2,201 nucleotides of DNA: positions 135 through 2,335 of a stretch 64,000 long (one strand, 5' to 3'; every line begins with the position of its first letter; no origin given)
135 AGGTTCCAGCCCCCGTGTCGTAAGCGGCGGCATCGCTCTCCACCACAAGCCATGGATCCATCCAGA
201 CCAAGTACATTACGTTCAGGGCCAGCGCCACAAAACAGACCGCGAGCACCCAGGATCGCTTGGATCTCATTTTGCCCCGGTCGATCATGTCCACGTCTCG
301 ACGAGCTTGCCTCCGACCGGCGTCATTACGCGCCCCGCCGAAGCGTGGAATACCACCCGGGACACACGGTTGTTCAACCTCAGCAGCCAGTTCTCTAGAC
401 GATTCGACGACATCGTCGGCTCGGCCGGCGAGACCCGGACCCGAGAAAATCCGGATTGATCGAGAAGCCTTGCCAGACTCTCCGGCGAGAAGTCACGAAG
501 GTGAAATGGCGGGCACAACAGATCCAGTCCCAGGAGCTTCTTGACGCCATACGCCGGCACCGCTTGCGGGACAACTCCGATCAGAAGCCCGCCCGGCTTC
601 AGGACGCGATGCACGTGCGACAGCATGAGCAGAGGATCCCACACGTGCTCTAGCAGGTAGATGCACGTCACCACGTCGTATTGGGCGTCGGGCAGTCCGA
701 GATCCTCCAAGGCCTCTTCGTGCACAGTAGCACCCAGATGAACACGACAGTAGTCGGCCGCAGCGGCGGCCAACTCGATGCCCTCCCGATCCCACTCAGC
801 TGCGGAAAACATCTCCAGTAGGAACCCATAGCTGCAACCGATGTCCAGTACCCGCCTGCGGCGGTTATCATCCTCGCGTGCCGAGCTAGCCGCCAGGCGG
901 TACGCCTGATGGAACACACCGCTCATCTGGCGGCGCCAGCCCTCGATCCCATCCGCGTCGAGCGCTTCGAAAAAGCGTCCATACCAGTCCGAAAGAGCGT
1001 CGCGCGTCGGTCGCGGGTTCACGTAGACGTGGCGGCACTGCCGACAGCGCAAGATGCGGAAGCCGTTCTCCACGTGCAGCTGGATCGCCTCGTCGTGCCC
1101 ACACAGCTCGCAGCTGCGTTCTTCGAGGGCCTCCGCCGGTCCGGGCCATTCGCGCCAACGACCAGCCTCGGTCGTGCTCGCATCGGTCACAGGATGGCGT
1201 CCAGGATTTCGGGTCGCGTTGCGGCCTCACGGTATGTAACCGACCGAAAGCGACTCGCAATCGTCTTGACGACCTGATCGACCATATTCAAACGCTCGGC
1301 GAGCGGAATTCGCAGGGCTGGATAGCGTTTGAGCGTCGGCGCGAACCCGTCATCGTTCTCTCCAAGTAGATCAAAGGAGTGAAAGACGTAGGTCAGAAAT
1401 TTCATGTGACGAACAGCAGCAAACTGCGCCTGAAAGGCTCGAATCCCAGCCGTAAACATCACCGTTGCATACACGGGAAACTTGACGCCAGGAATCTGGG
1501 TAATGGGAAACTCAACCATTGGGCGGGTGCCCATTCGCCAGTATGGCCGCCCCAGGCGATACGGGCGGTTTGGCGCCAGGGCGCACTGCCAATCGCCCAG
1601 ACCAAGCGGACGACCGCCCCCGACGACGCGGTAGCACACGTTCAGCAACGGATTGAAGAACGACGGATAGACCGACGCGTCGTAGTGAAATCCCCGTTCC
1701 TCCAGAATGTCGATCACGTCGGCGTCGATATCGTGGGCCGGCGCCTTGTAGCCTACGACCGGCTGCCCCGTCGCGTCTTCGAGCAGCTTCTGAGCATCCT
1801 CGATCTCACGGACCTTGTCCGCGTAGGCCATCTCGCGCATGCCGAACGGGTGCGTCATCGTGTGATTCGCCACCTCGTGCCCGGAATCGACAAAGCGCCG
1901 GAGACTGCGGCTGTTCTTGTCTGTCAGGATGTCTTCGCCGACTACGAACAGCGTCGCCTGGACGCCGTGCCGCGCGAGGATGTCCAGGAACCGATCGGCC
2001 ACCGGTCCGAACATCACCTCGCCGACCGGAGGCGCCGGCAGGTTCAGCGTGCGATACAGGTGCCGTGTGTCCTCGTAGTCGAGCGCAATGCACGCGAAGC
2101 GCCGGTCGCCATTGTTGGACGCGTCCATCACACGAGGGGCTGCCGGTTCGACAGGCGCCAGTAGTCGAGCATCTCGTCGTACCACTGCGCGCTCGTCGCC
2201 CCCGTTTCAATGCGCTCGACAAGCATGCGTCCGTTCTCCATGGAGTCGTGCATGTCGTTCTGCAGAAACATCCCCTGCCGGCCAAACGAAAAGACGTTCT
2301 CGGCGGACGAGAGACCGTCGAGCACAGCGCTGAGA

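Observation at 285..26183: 26-kb one-strand glycan cluster pairing nonulosonic-acid core genes with three radical-SAM enzymes and three SAM methyltransferases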

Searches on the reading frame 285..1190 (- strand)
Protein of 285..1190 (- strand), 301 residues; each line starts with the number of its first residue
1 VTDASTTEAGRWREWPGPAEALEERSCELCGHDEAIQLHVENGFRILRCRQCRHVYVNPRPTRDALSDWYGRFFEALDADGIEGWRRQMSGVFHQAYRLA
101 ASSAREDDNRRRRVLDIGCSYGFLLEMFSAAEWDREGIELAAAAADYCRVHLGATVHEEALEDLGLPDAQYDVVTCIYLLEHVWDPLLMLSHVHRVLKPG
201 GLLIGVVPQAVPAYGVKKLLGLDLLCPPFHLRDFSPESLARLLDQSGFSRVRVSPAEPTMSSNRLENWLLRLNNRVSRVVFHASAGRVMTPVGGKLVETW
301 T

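Call 6: search_protein_families(library=pfam, proteins=[window:285-1190:-], max_evalue=0.001)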
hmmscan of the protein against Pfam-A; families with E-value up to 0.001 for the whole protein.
window:285-1190:- (301 aa): 6 families
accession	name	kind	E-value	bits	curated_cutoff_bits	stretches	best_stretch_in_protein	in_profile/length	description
PF13489.12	Methyltransf_23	-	7.3e-20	71.8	27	1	105-249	17-160/164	Methyltransferase domain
PF08241.18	Methyltransf_11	-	2.5e-15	57.3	21.2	1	115-204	1-94/95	Methyltransferase domain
PF13649.12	Methyltransf_25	-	3.2e-14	53.8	27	1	114-201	1-97/97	Methyltransferase domain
PF08242.18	Methyltransf_12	-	5e-12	46.8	30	1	115-203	1-98/98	Methyltransferase domain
PF13847.12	Methyltransf_31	-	3.7e-07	30.4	27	1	112-204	5-108/145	Methyltransferase domain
PF07021.18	MetW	-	4.5e-05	23.6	21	1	113-196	16-101/193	Methionine biosynthesis protein MetW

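Call 22: find_encoding_contigs(protein=window:288-1190:-, flank=10000, max_places=3)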
Protein seq(301 aa) (301 aa): 23 contigs read that carry it; 3 places shown.
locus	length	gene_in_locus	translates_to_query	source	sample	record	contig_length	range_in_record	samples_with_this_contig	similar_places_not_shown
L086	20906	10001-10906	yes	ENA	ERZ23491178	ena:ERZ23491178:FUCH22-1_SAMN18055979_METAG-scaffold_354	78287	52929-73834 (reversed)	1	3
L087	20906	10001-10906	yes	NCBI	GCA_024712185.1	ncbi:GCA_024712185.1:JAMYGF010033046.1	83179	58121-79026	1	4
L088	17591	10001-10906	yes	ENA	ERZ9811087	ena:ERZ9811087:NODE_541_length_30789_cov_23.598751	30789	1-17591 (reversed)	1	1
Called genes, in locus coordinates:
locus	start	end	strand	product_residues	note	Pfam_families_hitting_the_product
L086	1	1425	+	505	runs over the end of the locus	PF01943:Polysacc_synt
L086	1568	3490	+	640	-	PF13522:GATase_6, PF12481:DUF3700 (faint), PF13537:GATase_7, PF00733:Asn_synthase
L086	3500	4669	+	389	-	PF13439:Glyco_transf_4, PF13477:Glyco_trans_4_2 (weak), PF13579:Glyco_trans_4_4, PF20706:GT4-conflict, PF00534:Glycos_transf_1, PF13692:Glyco_trans_1_4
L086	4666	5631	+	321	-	PF01073:3Beta_HSD, PF01370:Epimerase, PF02719:Polysacc_synt_2, PF04321:RmlD_sub_bind, PF07993:NAD_binding_4, PF13460:NAD_binding_10, PF16363:GDP_Man_Dehyd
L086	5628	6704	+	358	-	PF13472:Lipase_GDSL_2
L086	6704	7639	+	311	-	PF01370:Epimerase, PF04321:RmlD_sub_bind, PF07993:NAD_binding_4 (faint), PF16363:GDP_Man_Dehyd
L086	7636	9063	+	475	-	PF00890:FAD_binding_2 (faint), PF01266:DAO, PF01593:Amino_oxidase, PF03486:HI0933_like (faint), PF13450:NAD_binding_8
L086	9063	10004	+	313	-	PF01522:Polysacc_deac_1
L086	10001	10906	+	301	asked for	PF13489:Methyltransf_23, PF13847:Methyltransf_31 (weak), PF08241:Methyltransf_11, PF08242:Methyltransf_12, PF13649:Methyltransf_25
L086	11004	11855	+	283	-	PF13231:PMT_2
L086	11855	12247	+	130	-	-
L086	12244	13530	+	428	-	PF13231:PMT_2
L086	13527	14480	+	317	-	PF00106:adh_short (faint), PF01073:3Beta_HSD, PF01370:Epimerase, PF02719:Polysacc_synt_2, PF04321:RmlD_sub_bind, PF07993:NAD_binding_4, PF13460:NAD_binding_10, PF16363:GDP_Man_Dehyd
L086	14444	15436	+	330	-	PF01073:3Beta_HSD (weak), PF01370:Epimerase, PF02719:Polysacc_synt_2, PF04321:RmlD_sub_bind, PF07993:NAD_binding_4 (faint), PF16363:GDP_Man_Dehyd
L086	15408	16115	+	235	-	PF25087:GMPPB_C (faint), PF14602:Hexapep_2 (faint), PF00132:Hexapep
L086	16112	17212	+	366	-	PF00155:Aminotran_1_2, PF01041:DegT_DnrJ_EryC1, PF01212:Beta_elim_lyase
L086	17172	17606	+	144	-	PF05523:FdtA, PF14667:Polysacc_synt_C, PF07883:Cupin_2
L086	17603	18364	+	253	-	PF00535:Glycos_transf_2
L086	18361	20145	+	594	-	PF02366:PMT, PF13231:PMT_2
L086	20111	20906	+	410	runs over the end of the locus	PF13439:Glyco_transf_4, PF13579:Glyco_trans_4_4, PF13692:Glyco_trans_1_4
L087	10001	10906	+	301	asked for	PF13489:Methyltransf_23, PF13847:Methyltransf_31 (weak), PF08241:Methyltransf_11, PF08242:Methyltransf_12, PF13649:Methyltransf_25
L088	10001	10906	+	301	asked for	PF13489:Methyltransf_23, PF13847:Methyltransf_31 (weak), PF08241:Methyltransf_11, PF08242:Methyltransf_12, PF13649:Methyltransf_25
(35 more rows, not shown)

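Call 53: search_protein_families(library=ncbifam, proteins=[L086:11004-11855:+, L086:11855-12247:+, L086:12244-13530:+, L086:13527-14480:+, L086:14444-15436:+, L086:15408-16115:+, L086:16112-17212:+, L086:17172-17606:+, L086:17603-18364:+, L086:18361-20145:+], max_evalue=0.00001)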
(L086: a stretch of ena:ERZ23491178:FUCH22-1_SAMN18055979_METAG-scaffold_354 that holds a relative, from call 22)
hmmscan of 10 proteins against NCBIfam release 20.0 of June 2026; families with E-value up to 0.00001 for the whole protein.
L086:11004-11855:+ (283 aa): 0 families

L086:11855-12247:+ (130 aa): 0 families

L086:12244-13530:+ (428 aa): 0 families

L086:13527-14480:+ (317 aa): 30 families (the best 25 are shown)
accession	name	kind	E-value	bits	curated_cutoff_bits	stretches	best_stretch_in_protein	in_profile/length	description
TIGR01181.1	dTDP_gluc_dehyt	equivalog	3.6e-55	187.3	365.1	1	2-312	1-315/321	dTDP-glucose 4,6-dehydratase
TIGR04180.1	EDH_00030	hypoth_equivalog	2.7e-47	161.3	475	1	3-295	1-296/297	NAD-dependent 4,6-dehydratase LegB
TIGR01179.1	galE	equivalog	3.1e-44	151.2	262.3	1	2-312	1-329/332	UDP-glucose 4-epimerase GalE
NF007582.0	PRK10217.1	equivalog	3.2e-36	125.2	698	1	2-308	3-331/355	dTDP-glucose 4,6-dehydratase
NF007490.0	PRK10084.1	subfamily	4.2e-35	121.4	649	1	1-310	1-336/361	dTDP-glucose 4,6-dehydratase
TIGR02197.1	heptose_epim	equivalog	2.8e-27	95.7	274.6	1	3-309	1-314/316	ADP-glyceromanno-heptose 6-epimerase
NF011728.1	PRK15181.1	equivalog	4.7e-27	94.9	760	1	2-311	17-340/348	Vi polysaccharide biosynthesis UDP-N-acetylglucosaminuronic acid C-4 epimerase TviC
NF007956.0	PRK10675.1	subfamily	2.8e-26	92.4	394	1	1-314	1-335/338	UDP-glucose 4-epimerase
TIGR03466.1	HpnA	hypoth_equivalog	1.3e-21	76.9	367.65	1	1-184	1-179/327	hopanoid-associated sugar epimerase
NF042422.1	oxyalk_red_OleD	equivalog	1.6e-21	77.1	580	1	1-227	1-213/329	2-alkyl-3-oxoalkanoate reductase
NF047922.1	GDPFucSynFcl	equivalog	3.8e-19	69.3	500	1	2-312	4-305/308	GDP-L-fucose synthase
TIGR02622.1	CDP_4_6_dhtase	equivalog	1.4e-15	57.3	278.45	1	2-164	6-172/352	CDP-glucose 4,6-dehydratase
NF008360.0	PRK11150.1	equivalog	1.6e-14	53.8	452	1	3-256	2-250/310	ADP-glyceromanno-heptose 6-epimerase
NF043036.1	ErythonDh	equivalog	1.8e-14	53.7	325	1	1-154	1-157/321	D-erythronate dehydrogenase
TIGR01214.1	rmlD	equivalog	2.1e-14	53.3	224.05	1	2-256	1-222/285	dTDP-4-dehydrorhamnose reductase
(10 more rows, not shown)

L086:14444-15436:+ (330 aa): 20 families
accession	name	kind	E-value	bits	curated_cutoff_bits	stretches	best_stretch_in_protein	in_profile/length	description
TIGR04180.1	EDH_00030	hypoth_equivalog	4.6e-45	153.9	475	1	14-312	1-296/297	NAD-dependent 4,6-dehydratase LegB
TIGR01181.1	dTDP_gluc_dehyt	equivalog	7.2e-43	146.9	365.1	1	13-326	1-312/321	dTDP-glucose 4,6-dehydratase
TIGR01179.1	galE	equivalog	1.4e-41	142.4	262.3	1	13-327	1-327/332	UDP-glucose 4-epimerase GalE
TIGR02197.1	heptose_epim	equivalog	9.1e-31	107.2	274.6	1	14-326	1-314/316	ADP-glyceromanno-heptose 6-epimerase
NF011728.1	PRK15181.1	equivalog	2e-29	102.7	760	1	12-325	16-337/348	Vi polysaccharide biosynthesis UDP-N-acetylglucosaminuronic acid C-4 epimerase TviC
NF007490.0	PRK10084.1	subfamily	3.6e-21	75.6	649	1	12-326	1-335/361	dTDP-glucose 4,6-dehydratase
NF007582.0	PRK10217.1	equivalog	9.8e-21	74.2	698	1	13-326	3-332/355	dTDP-glucose 4,6-dehydratase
NF008872.0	PRK11908.1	equivalog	5.5e-18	65.1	294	1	12-329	2-339/349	bifunctional UDP-4-keto-pentose/UDP-xylose synthase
NF007956.0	PRK10675.1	subfamily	3.4e-17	62.6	394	1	13-324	2-328/338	UDP-glucose 4-epimerase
NF047922.1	GDPFucSynFcl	equivalog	7.8e-17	61.7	500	1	79-325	47-301/308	GDP-L-fucose synthase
NF008360.0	PRK11150.1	equivalog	4.5e-14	52.4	452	1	14-294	2-273/310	ADP-glyceromanno-heptose 6-epimerase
NF005998.1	PRK08125.1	equivalog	2.2e-11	42.9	777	1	10-277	314-586/649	bifunctional UDP-4-amino-4-deoxy-L-arabinose formyltransferase/UDP-glucuronic acid oxidase ArnA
TIGR02622.1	CDP_4_6_dhtase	equivalog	4.5e-11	42.5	278.45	1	13-328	6-333/352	CDP-glucose 4,6-dehydratase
NF047837.1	UDPAcbARedWbcJ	equivalog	1.9e-10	40.2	500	1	85-287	46-226/372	UDP-2-acetamido-2,6-beta-L-arabino-hexul-4-ose reductase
NF043036.1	ErythonDh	equivalog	2.5e-10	40.1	325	1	13-169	2-157/321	D-erythronate dehydrogenase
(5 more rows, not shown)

L086:15408-16115:+ (235 aa): 33 families (the best 25 are shown)
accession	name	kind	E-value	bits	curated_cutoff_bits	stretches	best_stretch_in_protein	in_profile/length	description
TIGR03570.1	NeuD_NnaD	subfamily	3.2e-50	170.6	160.8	1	14-227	2-202/202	NeuD/PglB/VioB family sugar acetyltransferase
NF003657.0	PRK05289.1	equivalog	3e-18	65.9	226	1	144-228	108-192/264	acyl-ACP--UDP-N-acetylglucosamine O-acyltransferase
TIGR01852.1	lipid_A_lpxA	equivalog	1.3e-16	60.7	231.05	1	144-227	103-186/254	acyl-ACP--UDP-N-acetylglucosamine O-acyltransferase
TIGR03532.1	DapD_Ac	equivalog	1.2e-14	54.6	231.75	1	115-231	89-213/231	2,3,4,5-tetrahydropyridine-2,6-dicarboxylate N-acetyltransferase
NF058585.1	HptprglPActTf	PfamEq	1.3e-13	50.8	300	1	177-231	105-159/172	heptaprenylglyceryl phosphate O-acetyltransferase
NF002060.0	PRK00892.1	subfamily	4.5e-13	49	207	1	113-173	120-180/345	UDP-3-O-(3-hydroxymyristoyl)glucosamine N-acyltransferase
NF007797.0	PRK10502.1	subfamily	7e-13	48.6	192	1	163-231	109-178/183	WcaF family extracellular polysaccharide biosynthesis acetyltransferase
NF007499.0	PRK10092.1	equivalog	7.2e-13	48.7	314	1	137-231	86-182/183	maltose O-acetyltransferase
NF041874.1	EPS_EpsC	equivalog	4.7e-12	45.9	150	1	157-231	84-166/168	serine O-acetyltransferase EpsC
TIGR01853.1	lipid_A_lpxD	equivalog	1.6e-11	43.7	242.5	1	156-231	232-307/325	UDP-3-O-(3-hydroxymyristoyl)glucosamine N-acyltransferase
NF007240.0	PRK09677.1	equivalog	1.2e-10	41.2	243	1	178-231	130-183/192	putative lipopolysaccharide biosynthesis O-acetyl transferase WbbJ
NF000311.1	Vat_ABCDEFH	equivalog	6.4e-10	38.9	300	1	175-231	107-163/201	Vat family streptogramin A O-acetyltransferase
NF033468.1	stregram_VatI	exception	6.5e-10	39.1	415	1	174-231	108-165/208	streptogramin A O-acetyltransferase Vat(I)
NF000490.1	chloram_CatB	equivalog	7e-10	38.6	350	1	174-231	106-163/210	type B chloramphenicol O-acetyltransferase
TIGR03308.1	phn_thr-fam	hypoth_equivalog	1.7e-09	37.8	201.65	1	178-231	108-161/204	phosphonate metabolim protein, transferase hexapeptide repeat family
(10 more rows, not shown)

L086:16112-17212:+ (366 aa): 7 families
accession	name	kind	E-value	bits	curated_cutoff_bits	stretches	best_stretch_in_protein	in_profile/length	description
TIGR04427.1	PLP_DesI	equivalog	8.6e-74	249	650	1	27-360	46-379/390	dTDP-4-dehydro-6-deoxyglucose aminotransferase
TIGR03588.1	PseC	equivalog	5e-59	200.1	423.5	1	20-362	18-378/380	UDP-4-amino-4,6-dideoxy-N-acetyl-beta-L-altrosamine transaminase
NF008658.2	PRK11658.1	equivalog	1.2e-54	185.4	631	1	2-362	5-375/379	UDP-4-amino-4-deoxy-L-arabinose aminotransferase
TIGR04181.1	NHT_00031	hypoth_equivalog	1.3e-46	159.1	420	1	2-343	1-357/359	LegC family aminotransferase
NF008687.0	PRK11706.1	equivalog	8.4e-44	149.8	375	2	2-207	2-209/375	dTDP-4-amino-4,6-dideoxygalactose transaminase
TIGR02379.1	ECA_wecE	subfamily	2.3e-31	108.9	434.85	1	2-207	2-210/376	dTDP-4-amino-4,6-dideoxy-D-glucose transaminase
NF011936.0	PRK15407.1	equivalog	2.2e-26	92.5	423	1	27-206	60-250/440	lipopolysaccharide biosynthesis protein RfbH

L086:17172-17606:+ (144 aa): 1 family
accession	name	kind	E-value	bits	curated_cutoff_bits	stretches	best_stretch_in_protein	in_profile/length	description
NF047837.1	UDPAcbARedWbcJ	equivalog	5.6e-22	78.1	500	1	22-140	252-365/372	UDP-2-acetamido-2,6-beta-L-arabino-hexul-4-ose reductase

L086:17603-18364:+ (253 aa): 7 families
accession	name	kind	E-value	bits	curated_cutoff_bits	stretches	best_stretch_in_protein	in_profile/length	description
NF058614.1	PPMAGASynPpgS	equivalog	1.6e-09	37.6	370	1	6-125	5-113/226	polyprenyl-phospho-N-acetylgalactosaminyl synthase PpgS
NF047588.1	GlcsyltransPgfSStrep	equivalog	2e-08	33.8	500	1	1-174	1-169/308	glycosyltransferase PgfS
TIGR04182.1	glyco_TIGR04182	equivalog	4.1e-08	32.9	325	1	6-175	5-162/293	S-layer glycoprotein N-glycosyltransferase AglJ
TIGR03937.1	PgaC_IcaA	equivalog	4.3e-08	32.5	422.3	1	6-99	50-136/407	poly-beta-1,6-N-acetyl-D-glucosamine synthase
NF041391.1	DPhHxTase_Halo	equivalog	9.6e-08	31.3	375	1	10-169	4-150/213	dolichyl-phosphate hexose transferase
NF007482.0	PRK10073.1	equivalog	1.1e-06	27.9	423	1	6-76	11-83/334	glycosyltransferase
NF047683.1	TeichurnBiosyTuaG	equivalog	7.1e-06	25.8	400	1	6-73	11-81/252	teichuronic acid biosynthesis protein TuaG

L086:18361-20145:+ (594 aa): 2 families
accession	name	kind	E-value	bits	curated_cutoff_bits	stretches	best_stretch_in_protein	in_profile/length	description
TIGR03663.1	TIGR03663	subfamily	8.1e-08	31.7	126.25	1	114-265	71-221/435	flippase activity-associated protein Agl23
TIGR04154.1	archaeo_STT3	subfamily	7.3e-07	27.9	450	1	112-158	94-140/831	oligosaccharyl transferase, archaeosortase A system-associated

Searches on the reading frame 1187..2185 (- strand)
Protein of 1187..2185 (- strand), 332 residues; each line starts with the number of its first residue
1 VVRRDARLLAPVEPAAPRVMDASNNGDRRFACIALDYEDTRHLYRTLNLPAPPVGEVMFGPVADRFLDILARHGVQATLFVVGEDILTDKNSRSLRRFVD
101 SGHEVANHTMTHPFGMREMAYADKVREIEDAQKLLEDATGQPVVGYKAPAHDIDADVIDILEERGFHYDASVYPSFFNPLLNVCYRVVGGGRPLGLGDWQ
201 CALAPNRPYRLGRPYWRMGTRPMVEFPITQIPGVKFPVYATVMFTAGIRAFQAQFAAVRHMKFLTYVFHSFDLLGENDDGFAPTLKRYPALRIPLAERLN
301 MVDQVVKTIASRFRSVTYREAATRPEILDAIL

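Call 6: search_protein_families(library=pfam, proteins=[window:1187-2185:-], max_evalue=0.001)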
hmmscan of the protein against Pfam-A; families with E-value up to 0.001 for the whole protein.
window:1187-2185:- (332 aa): 1 family
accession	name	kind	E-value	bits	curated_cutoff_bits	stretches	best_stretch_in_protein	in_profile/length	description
PF01522.26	Polysacc_deac_1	-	3.5e-20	72.6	23.1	1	62-167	20-122/124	Polysaccharide deacetylase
